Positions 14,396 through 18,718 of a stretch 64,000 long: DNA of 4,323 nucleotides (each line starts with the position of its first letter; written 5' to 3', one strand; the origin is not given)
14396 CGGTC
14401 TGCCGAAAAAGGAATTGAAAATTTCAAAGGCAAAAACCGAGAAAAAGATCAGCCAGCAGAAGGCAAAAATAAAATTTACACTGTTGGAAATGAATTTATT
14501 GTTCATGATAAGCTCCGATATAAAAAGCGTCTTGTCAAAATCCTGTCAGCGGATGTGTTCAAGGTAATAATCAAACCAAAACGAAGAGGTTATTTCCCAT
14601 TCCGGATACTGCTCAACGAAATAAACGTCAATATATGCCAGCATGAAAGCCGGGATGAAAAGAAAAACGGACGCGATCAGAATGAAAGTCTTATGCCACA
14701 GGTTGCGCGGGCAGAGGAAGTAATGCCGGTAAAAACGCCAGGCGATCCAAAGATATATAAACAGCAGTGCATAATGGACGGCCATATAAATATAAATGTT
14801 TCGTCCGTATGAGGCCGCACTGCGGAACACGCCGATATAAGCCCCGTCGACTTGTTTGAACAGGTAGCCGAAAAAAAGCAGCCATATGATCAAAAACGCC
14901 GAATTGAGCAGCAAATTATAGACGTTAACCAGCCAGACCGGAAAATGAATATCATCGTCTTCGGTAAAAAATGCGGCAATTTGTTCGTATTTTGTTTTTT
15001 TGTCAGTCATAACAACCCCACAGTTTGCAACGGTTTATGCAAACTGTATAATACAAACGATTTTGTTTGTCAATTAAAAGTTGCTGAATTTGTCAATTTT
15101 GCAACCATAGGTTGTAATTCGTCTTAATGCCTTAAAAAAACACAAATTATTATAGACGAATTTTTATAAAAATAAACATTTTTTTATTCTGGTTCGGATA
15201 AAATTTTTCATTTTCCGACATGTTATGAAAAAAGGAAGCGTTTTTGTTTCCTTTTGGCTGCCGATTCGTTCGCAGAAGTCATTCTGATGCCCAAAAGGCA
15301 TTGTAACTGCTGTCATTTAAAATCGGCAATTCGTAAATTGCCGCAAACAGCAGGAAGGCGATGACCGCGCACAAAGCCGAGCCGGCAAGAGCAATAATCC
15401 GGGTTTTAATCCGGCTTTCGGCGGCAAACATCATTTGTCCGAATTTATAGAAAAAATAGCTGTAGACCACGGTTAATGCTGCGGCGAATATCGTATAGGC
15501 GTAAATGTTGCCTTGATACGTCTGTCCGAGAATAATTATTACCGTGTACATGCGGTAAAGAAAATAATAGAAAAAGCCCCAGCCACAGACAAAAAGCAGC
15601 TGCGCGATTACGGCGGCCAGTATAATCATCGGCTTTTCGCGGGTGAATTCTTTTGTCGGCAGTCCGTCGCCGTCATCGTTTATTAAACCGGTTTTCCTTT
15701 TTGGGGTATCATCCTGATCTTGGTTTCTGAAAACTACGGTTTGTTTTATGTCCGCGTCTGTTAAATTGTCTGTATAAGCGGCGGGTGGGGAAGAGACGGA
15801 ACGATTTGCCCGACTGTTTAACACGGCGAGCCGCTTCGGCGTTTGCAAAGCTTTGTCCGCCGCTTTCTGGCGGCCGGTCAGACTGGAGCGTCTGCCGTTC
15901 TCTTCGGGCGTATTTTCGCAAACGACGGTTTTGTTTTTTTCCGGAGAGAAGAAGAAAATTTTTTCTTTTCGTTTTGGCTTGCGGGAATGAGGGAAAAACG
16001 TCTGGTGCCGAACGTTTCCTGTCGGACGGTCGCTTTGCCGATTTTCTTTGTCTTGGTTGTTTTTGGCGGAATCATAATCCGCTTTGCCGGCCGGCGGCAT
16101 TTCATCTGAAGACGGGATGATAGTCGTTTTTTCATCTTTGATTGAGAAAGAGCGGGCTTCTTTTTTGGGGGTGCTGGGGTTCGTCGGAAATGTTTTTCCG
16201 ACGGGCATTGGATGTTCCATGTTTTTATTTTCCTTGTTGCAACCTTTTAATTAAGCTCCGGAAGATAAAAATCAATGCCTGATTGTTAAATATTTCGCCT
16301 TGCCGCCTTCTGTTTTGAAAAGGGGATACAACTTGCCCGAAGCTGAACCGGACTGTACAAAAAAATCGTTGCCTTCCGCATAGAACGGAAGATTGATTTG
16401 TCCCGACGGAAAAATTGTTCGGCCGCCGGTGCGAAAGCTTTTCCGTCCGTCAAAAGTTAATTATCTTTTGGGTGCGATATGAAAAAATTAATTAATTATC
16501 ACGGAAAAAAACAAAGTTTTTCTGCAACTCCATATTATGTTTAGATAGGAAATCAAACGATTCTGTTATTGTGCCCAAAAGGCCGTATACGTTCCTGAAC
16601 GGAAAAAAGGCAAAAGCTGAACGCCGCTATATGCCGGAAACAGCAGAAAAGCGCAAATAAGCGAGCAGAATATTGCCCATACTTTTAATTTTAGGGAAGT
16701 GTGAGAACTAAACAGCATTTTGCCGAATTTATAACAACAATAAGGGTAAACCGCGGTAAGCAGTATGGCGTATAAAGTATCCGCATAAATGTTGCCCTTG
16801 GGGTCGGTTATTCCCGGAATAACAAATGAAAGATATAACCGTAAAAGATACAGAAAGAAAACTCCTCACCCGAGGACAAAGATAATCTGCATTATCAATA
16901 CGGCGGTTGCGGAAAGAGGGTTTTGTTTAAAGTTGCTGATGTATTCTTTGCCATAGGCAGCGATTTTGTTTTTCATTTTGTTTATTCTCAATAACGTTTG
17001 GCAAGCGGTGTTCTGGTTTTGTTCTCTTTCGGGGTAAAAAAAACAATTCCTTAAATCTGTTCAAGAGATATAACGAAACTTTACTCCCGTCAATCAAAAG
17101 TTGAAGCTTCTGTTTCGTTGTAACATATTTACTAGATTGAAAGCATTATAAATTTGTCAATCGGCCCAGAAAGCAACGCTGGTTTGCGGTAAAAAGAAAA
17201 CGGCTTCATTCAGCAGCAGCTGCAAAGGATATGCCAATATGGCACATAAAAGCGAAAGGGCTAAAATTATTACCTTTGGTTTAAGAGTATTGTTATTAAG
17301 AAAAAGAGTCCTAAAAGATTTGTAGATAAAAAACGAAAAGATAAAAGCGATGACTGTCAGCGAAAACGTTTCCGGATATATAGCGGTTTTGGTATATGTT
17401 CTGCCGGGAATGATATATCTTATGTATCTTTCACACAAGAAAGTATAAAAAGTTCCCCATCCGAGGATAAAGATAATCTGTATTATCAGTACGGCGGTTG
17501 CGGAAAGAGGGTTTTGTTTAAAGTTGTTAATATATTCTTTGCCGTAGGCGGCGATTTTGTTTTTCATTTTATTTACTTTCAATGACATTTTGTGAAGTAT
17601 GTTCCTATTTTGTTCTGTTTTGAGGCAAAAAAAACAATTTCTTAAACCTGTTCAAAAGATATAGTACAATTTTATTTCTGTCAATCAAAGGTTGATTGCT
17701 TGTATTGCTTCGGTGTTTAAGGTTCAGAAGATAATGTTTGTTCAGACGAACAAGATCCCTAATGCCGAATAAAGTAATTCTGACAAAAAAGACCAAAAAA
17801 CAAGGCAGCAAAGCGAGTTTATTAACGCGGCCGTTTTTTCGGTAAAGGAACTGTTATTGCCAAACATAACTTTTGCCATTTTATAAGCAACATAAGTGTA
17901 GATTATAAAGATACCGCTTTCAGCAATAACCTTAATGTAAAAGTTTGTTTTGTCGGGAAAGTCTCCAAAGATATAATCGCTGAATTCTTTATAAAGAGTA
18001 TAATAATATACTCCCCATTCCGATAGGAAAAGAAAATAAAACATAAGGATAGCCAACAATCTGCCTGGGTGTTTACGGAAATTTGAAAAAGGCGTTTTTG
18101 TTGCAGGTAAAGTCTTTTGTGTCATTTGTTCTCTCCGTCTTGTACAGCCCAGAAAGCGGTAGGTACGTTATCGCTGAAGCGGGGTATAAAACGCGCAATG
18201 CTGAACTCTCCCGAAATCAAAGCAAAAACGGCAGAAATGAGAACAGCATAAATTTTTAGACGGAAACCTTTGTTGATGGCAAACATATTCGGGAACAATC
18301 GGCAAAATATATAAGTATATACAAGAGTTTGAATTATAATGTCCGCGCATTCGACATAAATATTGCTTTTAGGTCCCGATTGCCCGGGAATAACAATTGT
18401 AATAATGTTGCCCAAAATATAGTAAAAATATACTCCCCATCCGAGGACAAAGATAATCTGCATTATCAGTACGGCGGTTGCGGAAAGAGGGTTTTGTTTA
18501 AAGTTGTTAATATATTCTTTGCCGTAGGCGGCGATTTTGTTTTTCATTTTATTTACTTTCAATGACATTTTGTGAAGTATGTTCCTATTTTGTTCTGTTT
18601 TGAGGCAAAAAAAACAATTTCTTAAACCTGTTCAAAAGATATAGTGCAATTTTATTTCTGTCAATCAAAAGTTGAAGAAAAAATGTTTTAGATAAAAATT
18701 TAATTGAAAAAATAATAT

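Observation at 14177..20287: Tlde1/DUF2778-type toxin gene embedded in a same-strand array of eight small multi-pass membrane-protein paralogs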

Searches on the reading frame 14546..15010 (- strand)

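Call 3: search_protein_families(library=pfam, proteins=[window:14546-15010:-], max_evalue=1)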
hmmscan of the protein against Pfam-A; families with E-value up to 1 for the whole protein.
window:14546-15010:- (154 aa): 1 family
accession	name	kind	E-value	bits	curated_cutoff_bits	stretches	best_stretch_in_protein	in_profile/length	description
PF03977.18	OAD_beta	-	0.024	14.1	31.6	1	16-54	180-218/349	Na+-transporting oxaloacetate decarboxylase beta subunit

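Call 4: search_protein_families(library=ncbifam, proteins=[window:14546-15010:-], max_evalue=1)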
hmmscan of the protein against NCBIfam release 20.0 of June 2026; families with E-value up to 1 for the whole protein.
window:14546-15010:- (154 aa): 1 family
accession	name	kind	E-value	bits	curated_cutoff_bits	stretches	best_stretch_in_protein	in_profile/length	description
TIGR04391.1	CcmD_alt_fam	subfamily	0.019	14.9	24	1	35-51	3-19/36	CcmD family protein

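Call 87: search_protein_families(library=phrogs, proteins=[window:14546-15010:-], max_evalue=0.1)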
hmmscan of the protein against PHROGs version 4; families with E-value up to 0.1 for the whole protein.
window:14546-15010:- (154 aa): 0 families

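Call 97: search_protein_families(library=padloc, proteins=[window:14546-15010:-], max_evalue=0.01)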
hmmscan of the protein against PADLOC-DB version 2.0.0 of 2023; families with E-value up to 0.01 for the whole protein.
window:14546-15010:- (154 aa): 0 families

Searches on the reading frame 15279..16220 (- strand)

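Call 3: search_protein_families(library=pfam, proteins=[window:15279-16220:-], max_evalue=1)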
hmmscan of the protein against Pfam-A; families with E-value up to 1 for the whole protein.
window:15279-16220:- (313 aa): 1 family
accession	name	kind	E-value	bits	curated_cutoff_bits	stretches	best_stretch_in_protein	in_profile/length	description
PF04893.22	Yip1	-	0.069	13.5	28.6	1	197-299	59-151/173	Yip1 domain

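Call 4: search_protein_families(library=ncbifam, proteins=[window:15279-16220:-], max_evalue=1)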
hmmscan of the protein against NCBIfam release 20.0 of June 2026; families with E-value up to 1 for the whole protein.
window:15279-16220:- (313 aa): 0 families

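Call 87: search_protein_families(library=phrogs, proteins=[window:15279-16220:-], max_evalue=0.1)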
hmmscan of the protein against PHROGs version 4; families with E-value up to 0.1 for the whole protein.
window:15279-16220:- (313 aa): 0 families

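Call 97: search_protein_families(library=padloc, proteins=[window:15279-16220:-], max_evalue=0.01)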
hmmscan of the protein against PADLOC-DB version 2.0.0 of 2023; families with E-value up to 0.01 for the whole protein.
window:15279-16220:- (313 aa): 0 families

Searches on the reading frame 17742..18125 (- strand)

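Call 3: search_protein_families(library=pfam, proteins=[window:17742-18125:-], max_evalue=1)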
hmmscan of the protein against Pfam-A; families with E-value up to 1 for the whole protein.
window:17742-18125:- (127 aa): 1 family
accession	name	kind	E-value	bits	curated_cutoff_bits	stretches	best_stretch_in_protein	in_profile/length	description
PF17546.7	Defb50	-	0.46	10.9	27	1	82-109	14-43/50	Beta defensin 50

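Call 4: search_protein_families(library=ncbifam, proteins=[window:17742-18125:-], max_evalue=1)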
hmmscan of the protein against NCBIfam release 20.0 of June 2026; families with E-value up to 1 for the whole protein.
window:17742-18125:- (127 aa): 0 families

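Call 87: search_protein_families(library=phrogs, proteins=[window:17742-18125:-], max_evalue=0.1)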
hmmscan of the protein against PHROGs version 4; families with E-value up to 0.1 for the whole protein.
window:17742-18125:- (127 aa): 1 family
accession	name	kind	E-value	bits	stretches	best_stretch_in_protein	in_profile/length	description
phrog_38878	-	unknown function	0.0027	18.6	1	24-97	79-152/214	-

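Call 97: search_protein_families(library=padloc, proteins=[window:17742-18125:-], max_evalue=0.01)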
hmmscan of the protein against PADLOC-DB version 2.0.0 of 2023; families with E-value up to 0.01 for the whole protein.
window:17742-18125:- (127 aa): 0 families

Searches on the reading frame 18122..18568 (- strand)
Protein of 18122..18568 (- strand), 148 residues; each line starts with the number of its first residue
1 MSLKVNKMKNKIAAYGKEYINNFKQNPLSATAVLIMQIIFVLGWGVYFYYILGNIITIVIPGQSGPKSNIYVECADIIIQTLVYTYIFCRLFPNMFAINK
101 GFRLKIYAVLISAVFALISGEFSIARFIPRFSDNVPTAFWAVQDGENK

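Call 3: search_protein_families(library=pfam, proteins=[window:18122-18568:-], max_evalue=1)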
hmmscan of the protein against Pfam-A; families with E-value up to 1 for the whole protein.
window:18122-18568:- (148 aa): 0 families

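Call 4: search_protein_families(library=ncbifam, proteins=[window:18122-18568:-], max_evalue=1)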
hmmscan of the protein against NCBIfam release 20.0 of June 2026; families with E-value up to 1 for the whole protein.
window:18122-18568:- (148 aa): 0 families

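Call 40: search_protein_families(library=pfam, alignment_id=A4, max_evalue=0.01)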
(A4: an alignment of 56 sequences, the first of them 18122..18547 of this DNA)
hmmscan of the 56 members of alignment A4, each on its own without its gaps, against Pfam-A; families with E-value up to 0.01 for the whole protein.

A. member 1, window:18122-18547:- (141 aa): 0 families

B. families by the number of members that match (of 56 scanned): 2 families
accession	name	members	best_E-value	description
PF20221.3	DUF6580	1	0.0018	Family of unknown function (DUF6580)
PF16935.10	Hol_Tox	1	0.0025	Putative Holin-like Toxin (Hol-Tox)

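Call 43: find_homologous_proteins(query=A5, max_evalue=0.001)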
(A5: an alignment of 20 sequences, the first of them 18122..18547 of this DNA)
Query A5 (20 sequences) (141 aa, profile of the alignment): 34 proteins with E <= 0.001 among 1587 candidates.
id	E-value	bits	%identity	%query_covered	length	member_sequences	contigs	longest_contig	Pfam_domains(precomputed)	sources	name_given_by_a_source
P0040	2.6e-34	136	48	92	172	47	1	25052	-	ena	-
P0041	7.4e-34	134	42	95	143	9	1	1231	-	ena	-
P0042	1.5e-33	133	48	92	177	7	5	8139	-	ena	-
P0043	2.5e-33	133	49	95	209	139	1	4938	-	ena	-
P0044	2.6e-33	133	41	95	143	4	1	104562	-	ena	-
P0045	8.0e-33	131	26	82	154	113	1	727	-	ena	-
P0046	5.7e-32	128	95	100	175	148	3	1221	-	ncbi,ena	-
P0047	6.8e-32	128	-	-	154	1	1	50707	-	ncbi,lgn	-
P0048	1.2e-31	127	94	100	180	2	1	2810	-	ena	-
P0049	1.8e-31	127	52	79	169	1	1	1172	-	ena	-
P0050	3.8e-31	126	50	95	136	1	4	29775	-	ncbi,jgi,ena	-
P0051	9.9e-29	118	87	87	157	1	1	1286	-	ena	-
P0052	1.1e-27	114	-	-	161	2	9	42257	-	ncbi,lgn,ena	-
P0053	1.8e-27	114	23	76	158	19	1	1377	-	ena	-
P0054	2.2e-26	110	-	-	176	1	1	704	-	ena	-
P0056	4.1e-25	106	57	70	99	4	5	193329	-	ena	-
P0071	2.8e-6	45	-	-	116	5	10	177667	-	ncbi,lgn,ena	-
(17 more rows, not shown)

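Call 44: find_encoding_contigs(protein=P0052, flank=8000, max_places=2)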
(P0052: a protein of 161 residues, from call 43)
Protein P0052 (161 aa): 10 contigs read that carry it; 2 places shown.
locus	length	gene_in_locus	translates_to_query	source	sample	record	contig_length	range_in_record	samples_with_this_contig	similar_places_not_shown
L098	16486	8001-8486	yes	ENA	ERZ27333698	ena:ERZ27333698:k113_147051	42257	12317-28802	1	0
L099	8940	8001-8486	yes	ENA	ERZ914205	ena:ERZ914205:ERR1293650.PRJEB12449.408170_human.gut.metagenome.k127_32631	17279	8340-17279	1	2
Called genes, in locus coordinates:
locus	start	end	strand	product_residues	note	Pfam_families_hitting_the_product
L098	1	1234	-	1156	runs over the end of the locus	PF02811:PHP, PF07733:DNA_pol3_alpha, PF17657:DNA_pol3_finger, PF14579:HHH_6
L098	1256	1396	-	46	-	-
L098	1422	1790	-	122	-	-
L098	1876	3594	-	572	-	-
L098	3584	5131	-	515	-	PF01875:Memo, PF01871:AMMECR1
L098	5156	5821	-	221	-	PF00702:Hydrolase, PF12710:HAD, PF13419:HAD_2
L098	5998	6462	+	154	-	-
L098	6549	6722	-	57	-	-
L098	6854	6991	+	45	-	-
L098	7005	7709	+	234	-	PF03734:YkuD, PF10908:Tlde1_dom (faint)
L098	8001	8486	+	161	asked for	-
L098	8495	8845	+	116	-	-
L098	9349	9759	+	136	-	-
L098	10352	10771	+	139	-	-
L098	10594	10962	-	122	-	-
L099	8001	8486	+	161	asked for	-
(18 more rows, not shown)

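Call 45: find_encoding_contigs(protein=P0071, flank=8000, max_places=2)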
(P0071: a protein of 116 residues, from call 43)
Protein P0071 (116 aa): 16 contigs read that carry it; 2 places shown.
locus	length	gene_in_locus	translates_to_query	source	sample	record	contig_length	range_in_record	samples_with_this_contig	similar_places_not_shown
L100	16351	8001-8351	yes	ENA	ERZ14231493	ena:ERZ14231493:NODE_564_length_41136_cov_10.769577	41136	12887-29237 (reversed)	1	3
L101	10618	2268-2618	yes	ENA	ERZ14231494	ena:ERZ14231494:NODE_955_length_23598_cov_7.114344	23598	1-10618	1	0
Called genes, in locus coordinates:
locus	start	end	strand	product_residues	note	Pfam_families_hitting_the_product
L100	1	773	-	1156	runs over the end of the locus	PF02811:PHP, PF07733:DNA_pol3_alpha, PF17657:DNA_pol3_finger, PF14579:HHH_6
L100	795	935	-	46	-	-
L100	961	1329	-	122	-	-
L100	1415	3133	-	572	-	-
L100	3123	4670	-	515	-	PF01875:Memo, PF01871:AMMECR1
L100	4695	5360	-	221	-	PF00702:Hydrolase, PF12710:HAD, PF13419:HAD_2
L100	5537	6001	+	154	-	-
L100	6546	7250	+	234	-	PF03734:YkuD (weak)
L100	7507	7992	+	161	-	-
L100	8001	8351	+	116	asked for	-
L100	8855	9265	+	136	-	-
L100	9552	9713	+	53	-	-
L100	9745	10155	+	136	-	-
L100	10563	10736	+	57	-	-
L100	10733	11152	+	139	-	-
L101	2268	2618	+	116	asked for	-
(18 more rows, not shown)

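Call 46: find_encoding_contigs(protein=P0056, flank=8000, max_places=2)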
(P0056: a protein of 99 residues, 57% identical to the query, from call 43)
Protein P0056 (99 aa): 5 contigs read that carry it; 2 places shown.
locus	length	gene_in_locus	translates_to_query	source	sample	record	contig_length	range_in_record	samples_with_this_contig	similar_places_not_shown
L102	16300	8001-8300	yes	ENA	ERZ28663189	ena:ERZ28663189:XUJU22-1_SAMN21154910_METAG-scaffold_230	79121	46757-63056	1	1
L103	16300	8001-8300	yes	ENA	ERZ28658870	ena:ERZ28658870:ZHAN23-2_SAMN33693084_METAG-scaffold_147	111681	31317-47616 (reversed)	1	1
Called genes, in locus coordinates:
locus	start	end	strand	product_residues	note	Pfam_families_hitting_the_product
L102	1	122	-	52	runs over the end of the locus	-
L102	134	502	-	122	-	-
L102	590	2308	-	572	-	-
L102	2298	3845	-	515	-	PF01875:Memo, PF01871:AMMECR1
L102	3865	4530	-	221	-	PF00702:Hydrolase, PF12710:HAD, PF13419:HAD_2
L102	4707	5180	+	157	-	-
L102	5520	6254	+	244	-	PF03734:YkuD (weak), PF10908:Tlde1_dom (weak)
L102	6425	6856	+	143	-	-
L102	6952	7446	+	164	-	-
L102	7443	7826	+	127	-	-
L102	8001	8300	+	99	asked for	-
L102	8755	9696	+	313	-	-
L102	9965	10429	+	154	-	-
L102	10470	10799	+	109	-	-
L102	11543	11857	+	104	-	-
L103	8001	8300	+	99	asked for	-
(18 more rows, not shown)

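Call 87: search_protein_families(library=phrogs, proteins=[window:18122-18568:-], max_evalue=0.1)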
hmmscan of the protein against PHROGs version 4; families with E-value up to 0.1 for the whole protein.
window:18122-18568:- (148 aa): 0 families

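Call 93: predict_structure(alignment_id=A8)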
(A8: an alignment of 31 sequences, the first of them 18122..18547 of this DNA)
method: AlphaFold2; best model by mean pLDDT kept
length: 141 residues; sequences in the alignment: 31
mean_pLDDT: 72.5   pTM: 0.61
mean pLDDT of the five models: 72.5, 72.3, 72.2, 71.5, 71.5
residues with pLDDT >= 90: 5; 70-90: 77; 50-70: 50; < 50: 9
segments of 3 or more residues with pLDDT < 50: 127-130, 139-141
pLDDT, mean of each block of 10 residues (from residue 1): 64 68 82 88 81 59 73 87 88 80 85 62 50 51 39
secondary structure, 60 per line:
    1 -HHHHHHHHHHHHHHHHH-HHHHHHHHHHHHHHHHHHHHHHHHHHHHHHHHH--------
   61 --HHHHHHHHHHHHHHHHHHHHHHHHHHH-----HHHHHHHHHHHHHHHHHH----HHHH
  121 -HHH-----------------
elements in order: H2-18 H20-52 H63-89 H95-112 H117-120

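Call 96: fold_search(model_id=the predicted structure, library=pdb)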
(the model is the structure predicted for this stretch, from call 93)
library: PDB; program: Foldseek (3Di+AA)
matches with E <= 10: 28; with E <= 0.001: 0
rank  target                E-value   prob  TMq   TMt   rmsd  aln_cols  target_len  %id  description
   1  4ai6_A                1.5e+00  0.30  0.39  0.03   6.3       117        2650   17  Dynein Motor Domain - ADP complex (released 2012-03-14)
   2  6sss_F                4.3e+00  0.25  0.42  0.45   5.1        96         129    9  Crystal structure of Human Microsomal Glutathione S-Transferase 2 (released 2021-02-03)
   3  4nta                  4.3e+00  0.25  0.40  0.38   5.0        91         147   11  Mus Musculus LTC4 synthase in apo form (released 2015-01-14)
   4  5hv9                  4.8e+00  0.21  0.39  0.39   4.4        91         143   13  Human LTC4S mutant-S36E (released 2016-07-13)
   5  3leo                  5.1e+00  0.21  0.39  0.37   5.1        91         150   13  Structure of human Leukotriene C4 synthase mutant R31Q in complex with glutathione (released 2010-10-27)
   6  9fqr_E5               5.1e+00  0.06  0.25  0.22  27.4       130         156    8  96-nm repeat of axonemal doublet microtubules from bovine sperm (released 2025-03-26)
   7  9uyi_R                5.1e+00  0.03  0.19  0.11  18.2       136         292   13  Cryo-EM structure of the G protein-coupled receptor 1 (GPR1) bound to chemerin and beta-arrestin 1 (Conformation 2) (released 2025-11-19)
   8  6r7d_C                5.4e+00  0.03  0.19  0.18  17.5       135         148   14  Crystal structure of LTC4S in complex with AZ13690257 (released 2019-08-28)
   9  6r7d_A                5.7e+00  0.03  0.19  0.18  17.5       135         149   14  Crystal structure of LTC4S in complex with AZ13690257 (released 2019-08-28)
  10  4brb_A                6.1e+00  0.04  0.23  0.26  10.9       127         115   12  Crystal structure of the integral membrane enzyme DgkA-ref, delta 7 (released 2014-06-18)
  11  6r7d_H                6.1e+00  0.03  0.19  0.18  17.5       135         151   14  Crystal structure of LTC4S in complex with AZ13690257 (released 2019-08-28)
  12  9jz0_0                6.8e+00  0.08  0.32  0.36  14.9       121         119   13  portal-tail complex of DNA-ejected T7 (released 2024-12-11)
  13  5axi_A                6.8e+00  0.04  0.27  0.15  11.4       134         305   13  Crystal structure of Cbl-b TKB domain in complex with Cblin (released 2016-03-02)
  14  8yky_R                6.8e+00  0.03  0.21  0.14   9.1       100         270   20  Structure of human class T GPCR TAS2R14-Ggustducin complex with agonist 28.1 (released 2024-07-10)
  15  8xql_R                7.2e+00  0.10  0.34  0.21   6.7       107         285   20  Structure of human class T GPCR TAS2R14-miniGs/gust complex with Aristolochic acid A. (released 2024-07-10)
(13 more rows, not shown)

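Call 97: search_protein_families(library=padloc, proteins=[window:18122-18568:-], max_evalue=0.01)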
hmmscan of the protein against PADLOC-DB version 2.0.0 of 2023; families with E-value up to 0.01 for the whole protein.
window:18122-18568:- (148 aa): 0 families
